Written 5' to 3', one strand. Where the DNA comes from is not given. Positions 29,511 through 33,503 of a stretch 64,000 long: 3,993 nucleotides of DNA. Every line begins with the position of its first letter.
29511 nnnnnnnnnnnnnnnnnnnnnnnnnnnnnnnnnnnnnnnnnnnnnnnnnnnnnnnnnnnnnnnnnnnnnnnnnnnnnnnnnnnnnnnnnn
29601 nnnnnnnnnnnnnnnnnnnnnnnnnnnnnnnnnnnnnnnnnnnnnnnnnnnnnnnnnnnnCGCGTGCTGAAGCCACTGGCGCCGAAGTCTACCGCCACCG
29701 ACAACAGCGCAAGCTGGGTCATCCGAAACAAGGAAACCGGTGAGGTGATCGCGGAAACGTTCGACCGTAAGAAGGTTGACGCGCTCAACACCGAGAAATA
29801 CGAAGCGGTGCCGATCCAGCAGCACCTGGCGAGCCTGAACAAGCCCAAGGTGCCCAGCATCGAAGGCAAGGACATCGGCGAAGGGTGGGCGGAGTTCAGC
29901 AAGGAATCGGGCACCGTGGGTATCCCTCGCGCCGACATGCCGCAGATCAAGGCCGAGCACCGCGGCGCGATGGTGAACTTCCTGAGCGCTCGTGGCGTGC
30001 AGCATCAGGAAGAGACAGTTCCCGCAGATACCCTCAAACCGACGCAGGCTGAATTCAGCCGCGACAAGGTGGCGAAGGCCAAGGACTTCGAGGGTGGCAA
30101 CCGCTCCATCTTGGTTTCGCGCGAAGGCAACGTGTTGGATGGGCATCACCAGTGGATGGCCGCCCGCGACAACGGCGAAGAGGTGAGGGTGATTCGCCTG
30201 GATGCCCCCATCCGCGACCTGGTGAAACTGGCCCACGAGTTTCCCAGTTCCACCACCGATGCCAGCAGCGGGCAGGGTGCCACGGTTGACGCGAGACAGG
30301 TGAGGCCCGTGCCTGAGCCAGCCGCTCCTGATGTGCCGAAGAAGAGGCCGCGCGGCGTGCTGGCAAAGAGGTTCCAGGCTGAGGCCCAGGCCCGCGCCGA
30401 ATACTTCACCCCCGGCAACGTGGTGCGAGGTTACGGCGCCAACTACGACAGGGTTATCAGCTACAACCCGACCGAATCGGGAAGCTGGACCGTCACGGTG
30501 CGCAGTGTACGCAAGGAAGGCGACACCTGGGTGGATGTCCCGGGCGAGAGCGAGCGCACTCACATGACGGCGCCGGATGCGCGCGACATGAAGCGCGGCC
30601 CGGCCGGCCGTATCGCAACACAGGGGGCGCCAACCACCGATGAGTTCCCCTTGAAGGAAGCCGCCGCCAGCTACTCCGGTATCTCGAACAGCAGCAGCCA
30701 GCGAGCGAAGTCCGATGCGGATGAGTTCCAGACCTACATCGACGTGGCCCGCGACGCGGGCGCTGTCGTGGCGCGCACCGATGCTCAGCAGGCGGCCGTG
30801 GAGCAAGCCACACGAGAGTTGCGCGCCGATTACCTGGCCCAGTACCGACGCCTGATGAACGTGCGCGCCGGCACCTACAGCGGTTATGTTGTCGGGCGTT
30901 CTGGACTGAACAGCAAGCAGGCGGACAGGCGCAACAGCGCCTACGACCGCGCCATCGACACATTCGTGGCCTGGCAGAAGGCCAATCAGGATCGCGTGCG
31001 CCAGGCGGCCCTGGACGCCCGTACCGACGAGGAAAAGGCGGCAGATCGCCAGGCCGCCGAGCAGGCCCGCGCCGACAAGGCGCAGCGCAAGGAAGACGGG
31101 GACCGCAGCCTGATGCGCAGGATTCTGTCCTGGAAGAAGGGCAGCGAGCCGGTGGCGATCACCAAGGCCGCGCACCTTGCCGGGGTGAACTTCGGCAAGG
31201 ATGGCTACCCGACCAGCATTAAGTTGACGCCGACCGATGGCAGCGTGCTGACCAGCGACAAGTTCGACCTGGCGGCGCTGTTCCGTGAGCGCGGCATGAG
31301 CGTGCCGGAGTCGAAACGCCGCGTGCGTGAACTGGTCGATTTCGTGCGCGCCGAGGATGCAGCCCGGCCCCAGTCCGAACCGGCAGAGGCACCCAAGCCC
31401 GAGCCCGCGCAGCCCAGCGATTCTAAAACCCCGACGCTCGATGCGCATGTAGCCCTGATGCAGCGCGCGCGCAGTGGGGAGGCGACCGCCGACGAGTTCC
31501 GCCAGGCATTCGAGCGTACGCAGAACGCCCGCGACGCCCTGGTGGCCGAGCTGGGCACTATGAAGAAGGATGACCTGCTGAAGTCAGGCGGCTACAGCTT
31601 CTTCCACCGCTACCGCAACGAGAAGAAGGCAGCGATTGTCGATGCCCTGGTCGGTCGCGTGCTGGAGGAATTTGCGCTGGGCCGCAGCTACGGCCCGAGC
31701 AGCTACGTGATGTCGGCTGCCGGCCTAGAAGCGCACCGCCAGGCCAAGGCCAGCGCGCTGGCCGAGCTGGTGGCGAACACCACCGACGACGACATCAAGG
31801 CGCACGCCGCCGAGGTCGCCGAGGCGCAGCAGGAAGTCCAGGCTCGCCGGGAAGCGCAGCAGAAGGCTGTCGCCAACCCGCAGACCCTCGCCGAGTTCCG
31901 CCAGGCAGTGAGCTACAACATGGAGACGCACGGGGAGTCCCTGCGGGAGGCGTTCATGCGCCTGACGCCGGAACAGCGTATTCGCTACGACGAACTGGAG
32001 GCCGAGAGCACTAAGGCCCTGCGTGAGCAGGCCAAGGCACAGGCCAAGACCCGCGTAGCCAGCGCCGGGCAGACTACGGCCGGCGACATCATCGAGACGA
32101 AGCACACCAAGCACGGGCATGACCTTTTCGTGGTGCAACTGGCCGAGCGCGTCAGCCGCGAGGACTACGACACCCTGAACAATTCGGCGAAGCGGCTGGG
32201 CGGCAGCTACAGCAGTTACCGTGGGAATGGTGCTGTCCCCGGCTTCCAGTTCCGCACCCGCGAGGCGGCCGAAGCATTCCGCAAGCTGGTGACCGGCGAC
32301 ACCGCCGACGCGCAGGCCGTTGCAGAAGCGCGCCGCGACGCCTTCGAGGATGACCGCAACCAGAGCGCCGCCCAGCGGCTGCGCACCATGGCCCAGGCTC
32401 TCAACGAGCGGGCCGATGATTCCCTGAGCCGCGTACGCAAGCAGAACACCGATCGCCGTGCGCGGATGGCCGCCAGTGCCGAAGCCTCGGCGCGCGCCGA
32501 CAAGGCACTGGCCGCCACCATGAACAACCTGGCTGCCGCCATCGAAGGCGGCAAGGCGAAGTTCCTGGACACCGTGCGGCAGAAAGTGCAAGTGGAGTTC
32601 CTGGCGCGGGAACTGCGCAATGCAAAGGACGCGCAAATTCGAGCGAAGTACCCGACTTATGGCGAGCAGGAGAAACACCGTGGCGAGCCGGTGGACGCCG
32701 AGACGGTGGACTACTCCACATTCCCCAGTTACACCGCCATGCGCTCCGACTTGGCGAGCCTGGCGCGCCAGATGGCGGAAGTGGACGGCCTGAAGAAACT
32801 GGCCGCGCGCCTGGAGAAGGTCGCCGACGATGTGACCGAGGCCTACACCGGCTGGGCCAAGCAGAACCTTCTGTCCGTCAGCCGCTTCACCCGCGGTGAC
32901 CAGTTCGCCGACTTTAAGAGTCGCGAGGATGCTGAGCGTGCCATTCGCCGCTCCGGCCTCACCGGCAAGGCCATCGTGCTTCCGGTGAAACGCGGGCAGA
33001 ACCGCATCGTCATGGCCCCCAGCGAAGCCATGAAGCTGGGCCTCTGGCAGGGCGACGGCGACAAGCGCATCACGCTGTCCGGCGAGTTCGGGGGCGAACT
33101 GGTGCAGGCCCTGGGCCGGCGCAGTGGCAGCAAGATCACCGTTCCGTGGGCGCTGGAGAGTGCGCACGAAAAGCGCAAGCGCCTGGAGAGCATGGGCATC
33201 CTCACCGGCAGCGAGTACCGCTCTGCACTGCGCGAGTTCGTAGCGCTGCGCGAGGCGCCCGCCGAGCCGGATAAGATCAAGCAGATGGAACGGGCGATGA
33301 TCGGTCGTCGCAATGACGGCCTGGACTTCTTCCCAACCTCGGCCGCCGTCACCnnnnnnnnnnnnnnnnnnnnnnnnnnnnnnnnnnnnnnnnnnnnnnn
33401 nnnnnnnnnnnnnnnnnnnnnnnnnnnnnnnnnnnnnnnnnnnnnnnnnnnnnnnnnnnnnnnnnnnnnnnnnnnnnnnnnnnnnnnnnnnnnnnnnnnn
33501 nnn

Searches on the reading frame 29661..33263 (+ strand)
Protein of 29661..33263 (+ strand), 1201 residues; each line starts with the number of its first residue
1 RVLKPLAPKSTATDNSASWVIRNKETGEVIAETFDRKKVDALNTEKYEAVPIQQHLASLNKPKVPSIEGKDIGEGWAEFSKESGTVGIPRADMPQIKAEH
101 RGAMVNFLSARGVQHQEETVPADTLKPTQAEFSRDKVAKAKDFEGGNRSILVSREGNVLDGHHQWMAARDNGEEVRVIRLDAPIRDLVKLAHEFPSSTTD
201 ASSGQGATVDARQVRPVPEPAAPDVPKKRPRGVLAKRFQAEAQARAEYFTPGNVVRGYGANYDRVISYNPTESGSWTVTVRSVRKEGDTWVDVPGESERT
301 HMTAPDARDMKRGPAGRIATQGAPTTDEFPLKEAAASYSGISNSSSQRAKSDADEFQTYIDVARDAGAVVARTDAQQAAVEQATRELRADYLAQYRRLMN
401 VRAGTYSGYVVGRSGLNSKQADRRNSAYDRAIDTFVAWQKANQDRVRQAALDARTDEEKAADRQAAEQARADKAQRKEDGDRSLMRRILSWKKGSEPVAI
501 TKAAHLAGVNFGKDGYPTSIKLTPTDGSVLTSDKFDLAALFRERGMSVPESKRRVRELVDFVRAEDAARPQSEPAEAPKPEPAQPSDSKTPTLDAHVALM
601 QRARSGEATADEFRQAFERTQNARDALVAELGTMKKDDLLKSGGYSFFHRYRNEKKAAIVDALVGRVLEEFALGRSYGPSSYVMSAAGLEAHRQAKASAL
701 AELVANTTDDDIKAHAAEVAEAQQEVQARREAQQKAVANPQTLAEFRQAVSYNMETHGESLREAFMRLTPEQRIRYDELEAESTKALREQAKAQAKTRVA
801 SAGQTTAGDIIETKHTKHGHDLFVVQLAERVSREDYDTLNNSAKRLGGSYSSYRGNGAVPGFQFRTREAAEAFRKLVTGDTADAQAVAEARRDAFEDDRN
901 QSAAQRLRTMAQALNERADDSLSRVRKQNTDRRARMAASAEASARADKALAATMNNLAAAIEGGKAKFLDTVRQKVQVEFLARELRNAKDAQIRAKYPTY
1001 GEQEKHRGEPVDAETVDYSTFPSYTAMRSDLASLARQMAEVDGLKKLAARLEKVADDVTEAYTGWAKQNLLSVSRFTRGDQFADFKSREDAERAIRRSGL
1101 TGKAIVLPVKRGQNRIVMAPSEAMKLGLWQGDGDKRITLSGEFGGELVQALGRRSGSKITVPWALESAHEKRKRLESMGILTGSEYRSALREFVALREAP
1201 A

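Call 19: find_homologous_proteins(query=window:29661-33263:+, max_evalue=0.001)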
Query window:29661-33263:+ (1201 aa): 210 proteins with E <= 0.001 among 8000 candidates; the best 120 are listed.
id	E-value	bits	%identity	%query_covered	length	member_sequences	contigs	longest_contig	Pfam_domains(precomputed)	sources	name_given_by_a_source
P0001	0.0e+0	1564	99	60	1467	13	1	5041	-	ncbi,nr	ncbi:TPA: hypothetical protein NER77_006356, partial [Pseudomonas aeruginosa]|nr:hypothetical protei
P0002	1.0e-232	794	95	33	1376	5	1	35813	PF18823.7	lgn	-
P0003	3.2e-202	693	48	57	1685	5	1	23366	-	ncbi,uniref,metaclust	ncbi:hypothetical protein, partial [Comamonas sp. E6]|uniref:hypothetical protein n=1 Tax=Comamonas 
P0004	5.0e-190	652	95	26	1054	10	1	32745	-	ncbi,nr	ncbi:hypothetical protein LZN24_21185, partial [Pseudomonas aeruginosa]|nr:hypothetical protein [Pse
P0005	1.4e-182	628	71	35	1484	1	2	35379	PF18823.7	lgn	-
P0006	8.3e-134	466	53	39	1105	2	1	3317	PF18809.7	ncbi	ncbi:MAG: hypothetical protein ABFE02_01440, partial [Sulfuricella sp.]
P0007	7.0e-96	341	58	23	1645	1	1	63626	PF18798.7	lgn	-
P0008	3.8e-95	338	57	23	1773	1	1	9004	-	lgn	-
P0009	8.4e-95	337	57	23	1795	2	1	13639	-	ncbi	-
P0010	3.2e-94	335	58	23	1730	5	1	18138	PF18798.7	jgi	jgi:Large polyvalent protein-associated domain 3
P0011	9.6e-94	333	57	23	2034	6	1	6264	-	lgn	-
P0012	1.8e-93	332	46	26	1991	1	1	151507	PF18823.7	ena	-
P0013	3.3e-93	332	57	23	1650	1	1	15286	PF18798.7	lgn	-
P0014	4.0e-93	331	56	23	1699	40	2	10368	-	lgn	-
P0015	1.1e-92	330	57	23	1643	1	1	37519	PF18798.7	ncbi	-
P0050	1.2e-51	194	66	11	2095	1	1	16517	PF18858.7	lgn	-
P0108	2.2e-43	167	52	13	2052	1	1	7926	-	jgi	jgi:hypothetical protein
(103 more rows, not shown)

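Call 103: find_encoding_contigs(protein=P0108, flank=10000, max_places=2)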
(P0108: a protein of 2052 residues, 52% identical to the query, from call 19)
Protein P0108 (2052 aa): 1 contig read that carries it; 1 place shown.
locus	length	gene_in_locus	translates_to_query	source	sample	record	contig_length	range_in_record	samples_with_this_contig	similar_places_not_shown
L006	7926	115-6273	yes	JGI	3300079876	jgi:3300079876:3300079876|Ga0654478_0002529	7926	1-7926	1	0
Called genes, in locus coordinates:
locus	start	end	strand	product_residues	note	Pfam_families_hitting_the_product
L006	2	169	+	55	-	?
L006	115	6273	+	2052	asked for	-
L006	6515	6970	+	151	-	-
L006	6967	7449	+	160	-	-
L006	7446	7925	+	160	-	?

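Call 104: find_encoding_contigs(protein=P0050, flank=10000, max_places=2)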
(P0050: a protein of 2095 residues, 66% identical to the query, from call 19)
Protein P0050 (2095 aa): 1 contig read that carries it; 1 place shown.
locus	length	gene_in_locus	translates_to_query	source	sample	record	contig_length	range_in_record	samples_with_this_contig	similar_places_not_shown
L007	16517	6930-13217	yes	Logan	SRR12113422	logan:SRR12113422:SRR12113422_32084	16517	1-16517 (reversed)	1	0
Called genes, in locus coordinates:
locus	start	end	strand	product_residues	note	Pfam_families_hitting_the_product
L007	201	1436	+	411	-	PF13356:Arm-DNA-bind_3, PF22022:Phage_int_M, PF00589:Phage_integrase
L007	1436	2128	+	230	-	-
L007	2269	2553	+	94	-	-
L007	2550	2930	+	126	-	-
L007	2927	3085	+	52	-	-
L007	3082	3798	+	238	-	PF13730:HTH_36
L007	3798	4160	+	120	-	-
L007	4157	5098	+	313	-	PF03796:DnaB_C, PF13481:AAA_25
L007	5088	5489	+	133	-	-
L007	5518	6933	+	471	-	-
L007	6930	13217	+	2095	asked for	PF18858:LPD39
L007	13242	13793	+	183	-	-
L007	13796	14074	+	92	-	-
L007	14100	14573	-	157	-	PF27050:Phage_P22_Y8K6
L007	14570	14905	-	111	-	-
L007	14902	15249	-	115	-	-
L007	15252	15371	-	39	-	-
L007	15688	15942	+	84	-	PF07927:HicA_toxin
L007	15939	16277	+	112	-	PF05534:HicB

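Call 105: find_encoding_contigs(protein=P0012, flank=10000, max_places=1)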
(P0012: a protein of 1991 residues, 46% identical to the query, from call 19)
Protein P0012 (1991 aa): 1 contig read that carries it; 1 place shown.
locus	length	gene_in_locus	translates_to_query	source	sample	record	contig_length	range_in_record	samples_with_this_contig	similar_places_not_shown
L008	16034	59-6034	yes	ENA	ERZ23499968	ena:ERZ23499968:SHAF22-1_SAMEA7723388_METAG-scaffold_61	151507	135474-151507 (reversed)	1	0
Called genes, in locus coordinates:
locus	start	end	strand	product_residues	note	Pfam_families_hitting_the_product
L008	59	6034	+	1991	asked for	PF18823:InPase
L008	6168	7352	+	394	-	-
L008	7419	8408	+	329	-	-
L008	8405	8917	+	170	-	-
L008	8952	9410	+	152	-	-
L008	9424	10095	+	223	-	-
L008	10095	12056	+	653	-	PF02012:BNR (faint)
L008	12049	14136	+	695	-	-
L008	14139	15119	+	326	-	-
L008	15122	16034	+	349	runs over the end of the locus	-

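Call 106: search_protein_families(library=phrogs, proteins=[L007:1436-2125:+, L007:3082-3795:+, L007:4157-5095:+, L007:5088-5486:+, L007:5518-6930:+, L007:13242-13790:+, L007:13796-14071:+], max_evalue=0.001)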
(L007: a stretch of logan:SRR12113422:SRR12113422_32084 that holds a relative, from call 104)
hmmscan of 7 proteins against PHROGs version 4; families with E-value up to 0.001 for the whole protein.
L007:1436-2125:+ (230 aa): 0 families

L007:3082-3795:+ (238 aa): 13 families
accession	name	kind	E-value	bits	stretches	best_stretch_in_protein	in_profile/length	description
phrog_678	-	DNA, RNA and nucleotide metabolism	2e-30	107.6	1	10-228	66-293/346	replication initiation O-like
phrog_391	-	DNA, RNA and nucleotide metabolism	2.3e-20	74.5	1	1-146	1-164/298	replication initiation O-like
phrog_8540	-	DNA, RNA and nucleotide metabolism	7.7e-17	63.1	1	1-87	1-89/196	replication initiation O-like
phrog_6451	-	DNA, RNA and nucleotide metabolism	1.2e-15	59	1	121-222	140-241/272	primosomal protein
phrog_1032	-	DNA, RNA and nucleotide metabolism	3.2e-13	51.3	1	1-138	1-147/281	replication initiation protein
phrog_270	-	DNA, RNA and nucleotide metabolism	1.1e-12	49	1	10-130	40-152/383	replication initiation protein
phrog_6643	-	DNA, RNA and nucleotide metabolism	7.6e-09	36.4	1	7-84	7-86/313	replication initiation protein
phrog_12556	-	DNA, RNA and nucleotide metabolism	6.1e-08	33.6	1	144-220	225-303/347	replication initiation protein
phrog_11896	-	DNA, RNA and nucleotide metabolism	9.9e-08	33.2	1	1-88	1-93/225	primosomal protein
phrog_4617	-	DNA, RNA and nucleotide metabolism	1.5e-07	32.3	1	1-88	1-91/223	replication initiation protein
phrog_8102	-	DNA, RNA and nucleotide metabolism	9e-05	22.7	1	23-88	43-112/337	replication initiation protein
phrog_2030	-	transcription regulation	0.00013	22.7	1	40-111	32-100/202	transcriptional regulator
phrog_428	-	DNA, RNA and nucleotide metabolism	0.00031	21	1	21-128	109-211/455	replication initiation protein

L007:4157-5095:+ (313 aa): 5 families
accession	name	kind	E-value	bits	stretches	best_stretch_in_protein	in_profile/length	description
phrog_5482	-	unknown function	2e-57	195.5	1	22-300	6-307/341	-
phrog_239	-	DNA, RNA and nucleotide metabolism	4.9e-54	185.5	1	23-287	319-594/801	DNA primase/helicase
phrog_19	-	DNA, RNA and nucleotide metabolism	2.2e-20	74.1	1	45-276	333-565/621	DnaB-like replicative helicase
phrog_23248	-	DNA, RNA and nucleotide metabolism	2e-13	51.1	1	221-298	1-88/111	DNA primase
phrog_243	-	DNA, RNA and nucleotide metabolism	7.8e-08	32.6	1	161-284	141-260/273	DnaB-like replicative helicase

L007:5088-5486:+ (133 aa): 0 families

L007:5518-6930:+ (471 aa): 0 families

L007:13242-13790:+ (183 aa): 0 families

L007:13796-14071:+ (92 aa): 0 families

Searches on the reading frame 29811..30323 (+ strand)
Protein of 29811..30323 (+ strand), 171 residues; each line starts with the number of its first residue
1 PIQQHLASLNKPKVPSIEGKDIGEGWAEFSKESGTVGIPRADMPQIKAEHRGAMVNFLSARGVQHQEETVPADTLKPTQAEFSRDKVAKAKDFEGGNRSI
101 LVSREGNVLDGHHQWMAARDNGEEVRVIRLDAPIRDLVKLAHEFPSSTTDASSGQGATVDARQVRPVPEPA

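Call 23: search_solved_structures(query=A1, max_evalue=10, show_alignments=3)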
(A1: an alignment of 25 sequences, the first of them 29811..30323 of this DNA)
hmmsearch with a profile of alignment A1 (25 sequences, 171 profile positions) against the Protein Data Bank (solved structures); distinct sequences matched with E-value up to 10: 1.
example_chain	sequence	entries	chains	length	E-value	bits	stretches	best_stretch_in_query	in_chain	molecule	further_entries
5k3w_A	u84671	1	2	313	1.3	12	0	91-111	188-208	CpuTA1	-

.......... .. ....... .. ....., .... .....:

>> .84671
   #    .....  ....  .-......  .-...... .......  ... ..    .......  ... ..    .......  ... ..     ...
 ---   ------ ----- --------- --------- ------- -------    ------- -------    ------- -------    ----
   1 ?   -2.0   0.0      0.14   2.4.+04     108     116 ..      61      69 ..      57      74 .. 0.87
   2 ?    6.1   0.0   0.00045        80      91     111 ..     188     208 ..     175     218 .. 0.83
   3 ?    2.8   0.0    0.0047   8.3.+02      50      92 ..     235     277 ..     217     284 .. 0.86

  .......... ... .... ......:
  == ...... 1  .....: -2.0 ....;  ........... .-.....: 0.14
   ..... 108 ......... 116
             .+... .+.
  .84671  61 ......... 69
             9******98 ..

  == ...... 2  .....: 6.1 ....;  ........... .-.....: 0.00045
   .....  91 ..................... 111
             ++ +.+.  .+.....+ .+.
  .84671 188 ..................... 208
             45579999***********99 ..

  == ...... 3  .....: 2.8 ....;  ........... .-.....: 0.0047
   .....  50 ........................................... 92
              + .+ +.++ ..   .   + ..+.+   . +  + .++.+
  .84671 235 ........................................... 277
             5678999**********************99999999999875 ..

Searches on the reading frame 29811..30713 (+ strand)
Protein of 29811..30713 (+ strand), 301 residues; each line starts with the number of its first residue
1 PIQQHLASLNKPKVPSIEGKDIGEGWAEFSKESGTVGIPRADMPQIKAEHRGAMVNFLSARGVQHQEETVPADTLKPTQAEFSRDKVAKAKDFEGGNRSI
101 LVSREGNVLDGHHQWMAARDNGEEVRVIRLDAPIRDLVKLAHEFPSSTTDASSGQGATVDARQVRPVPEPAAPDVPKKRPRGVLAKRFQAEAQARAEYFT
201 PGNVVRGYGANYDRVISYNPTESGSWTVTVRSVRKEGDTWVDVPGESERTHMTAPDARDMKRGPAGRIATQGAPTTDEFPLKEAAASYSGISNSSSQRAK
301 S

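Call 55: predict_structure(alignment_id=A3)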
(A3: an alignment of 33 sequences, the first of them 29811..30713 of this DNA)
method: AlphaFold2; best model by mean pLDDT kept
length: 301 residues; sequences in the alignment: 33
mean_pLDDT: 74.7   pTM: 0.52
mean pLDDT of the five models: 74.7, 73.8, 73.3, 73.2, 72.7
residues with pLDDT >= 90: 123; 70-90: 47; 50-70: 78; < 50: 53
segments of 3 or more residues with pLDDT < 50: 155-164, 170-176, 264-295
pLDDT, mean of each block of 10 residues (from residue 1): 69 87 97 97 93 96 98 98 97 87 98 96 97 98 85 47 49 50 75 67 58 63 66 78 68 62 45 38 40 45 55
secondary structure, 60 per line:
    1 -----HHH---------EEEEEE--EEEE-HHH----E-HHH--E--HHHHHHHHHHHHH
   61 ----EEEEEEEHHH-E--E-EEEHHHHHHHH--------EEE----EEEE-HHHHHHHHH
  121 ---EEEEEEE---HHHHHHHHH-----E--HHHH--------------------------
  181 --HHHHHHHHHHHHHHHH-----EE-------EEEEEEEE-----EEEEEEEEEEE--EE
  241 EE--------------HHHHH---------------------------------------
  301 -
elements in order: E18-23 E26-29 H48-60 E65-71 E81-83 H84-91 E100-102 E107-110 H112-120 E124-130 H134-142 H151-154 H183-198 E213-220 E226-236 E239-242 H257-261

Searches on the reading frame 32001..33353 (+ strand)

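Call 18: search_protein_families(library=pfam, proteins=[window:32001-33353:+], max_evalue=10)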
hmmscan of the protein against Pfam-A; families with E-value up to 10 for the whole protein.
window:32001-33353:+ (451 aa): 3 families
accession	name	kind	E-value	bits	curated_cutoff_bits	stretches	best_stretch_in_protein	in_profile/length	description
PF08856.16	DUF1826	-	0.13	12.6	22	1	220-278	52-110/202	Protein of unknown function (DUF1826)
PF08646.16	Rep_fac-A_C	-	0.27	11.4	28.5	1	154-239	52-140/146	Replication factor-A C terminal domain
PF07956.16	DUF1690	-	9.2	7.1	29.7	0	118-187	19-91/139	Protein of Unknown function (DUF1690)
